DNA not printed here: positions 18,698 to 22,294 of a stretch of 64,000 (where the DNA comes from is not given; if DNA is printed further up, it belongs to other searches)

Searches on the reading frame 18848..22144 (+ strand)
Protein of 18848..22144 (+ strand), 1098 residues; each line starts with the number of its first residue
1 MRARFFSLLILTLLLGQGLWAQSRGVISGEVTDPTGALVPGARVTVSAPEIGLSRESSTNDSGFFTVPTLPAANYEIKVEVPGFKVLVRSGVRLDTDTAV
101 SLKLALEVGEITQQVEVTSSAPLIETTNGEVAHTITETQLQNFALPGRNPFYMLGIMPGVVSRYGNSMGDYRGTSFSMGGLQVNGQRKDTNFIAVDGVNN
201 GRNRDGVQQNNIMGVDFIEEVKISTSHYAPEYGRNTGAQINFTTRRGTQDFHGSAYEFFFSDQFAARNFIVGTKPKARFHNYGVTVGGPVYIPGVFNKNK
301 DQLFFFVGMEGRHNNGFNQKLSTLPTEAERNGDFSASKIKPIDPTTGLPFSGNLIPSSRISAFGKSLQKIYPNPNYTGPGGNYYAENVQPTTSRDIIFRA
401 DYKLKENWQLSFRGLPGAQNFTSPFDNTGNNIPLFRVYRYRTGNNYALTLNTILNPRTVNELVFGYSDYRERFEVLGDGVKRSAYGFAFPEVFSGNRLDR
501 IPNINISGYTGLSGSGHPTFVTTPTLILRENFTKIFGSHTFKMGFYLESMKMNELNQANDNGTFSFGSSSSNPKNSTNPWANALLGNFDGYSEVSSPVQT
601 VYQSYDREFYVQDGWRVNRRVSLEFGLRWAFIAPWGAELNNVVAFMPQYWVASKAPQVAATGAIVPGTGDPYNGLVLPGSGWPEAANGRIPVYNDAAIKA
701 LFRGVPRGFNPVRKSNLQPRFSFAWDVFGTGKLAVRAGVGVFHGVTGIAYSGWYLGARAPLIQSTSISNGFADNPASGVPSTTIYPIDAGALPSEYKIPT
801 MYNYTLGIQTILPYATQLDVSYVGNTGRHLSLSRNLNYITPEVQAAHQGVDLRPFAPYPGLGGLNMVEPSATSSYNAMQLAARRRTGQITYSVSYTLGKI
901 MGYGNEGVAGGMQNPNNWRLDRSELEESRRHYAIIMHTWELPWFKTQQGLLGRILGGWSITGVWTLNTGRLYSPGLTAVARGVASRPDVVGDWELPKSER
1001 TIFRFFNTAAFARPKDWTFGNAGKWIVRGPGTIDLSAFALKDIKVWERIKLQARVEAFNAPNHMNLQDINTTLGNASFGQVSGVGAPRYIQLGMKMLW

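Call 13: search_protein_families(library=pfam, proteins=[window:18848-22144:+])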
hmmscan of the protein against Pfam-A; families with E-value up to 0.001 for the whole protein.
window:18848-22144:+ (1098 aa): 4 families
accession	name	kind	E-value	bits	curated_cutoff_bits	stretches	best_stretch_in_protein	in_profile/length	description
PF25183.1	OMP_b-brl_4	-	1.6e-174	583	30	1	243-1091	1-838/838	Outer membrane beta barrel domain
PF13620.12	CarboxypepD_reg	-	8.9e-17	61.7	32.3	1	27-106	2-81/82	Carboxypeptidase regulatory-like domain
PF13715.12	CarbopepD_reg_2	-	1.3e-06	28.8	32.2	1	27-102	1-72/88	CarboxypepD_reg-like domain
PF07715.20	Plug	-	0.00031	21.7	23.9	0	134-236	11-103/107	TonB-dependent Receptor Plug Domain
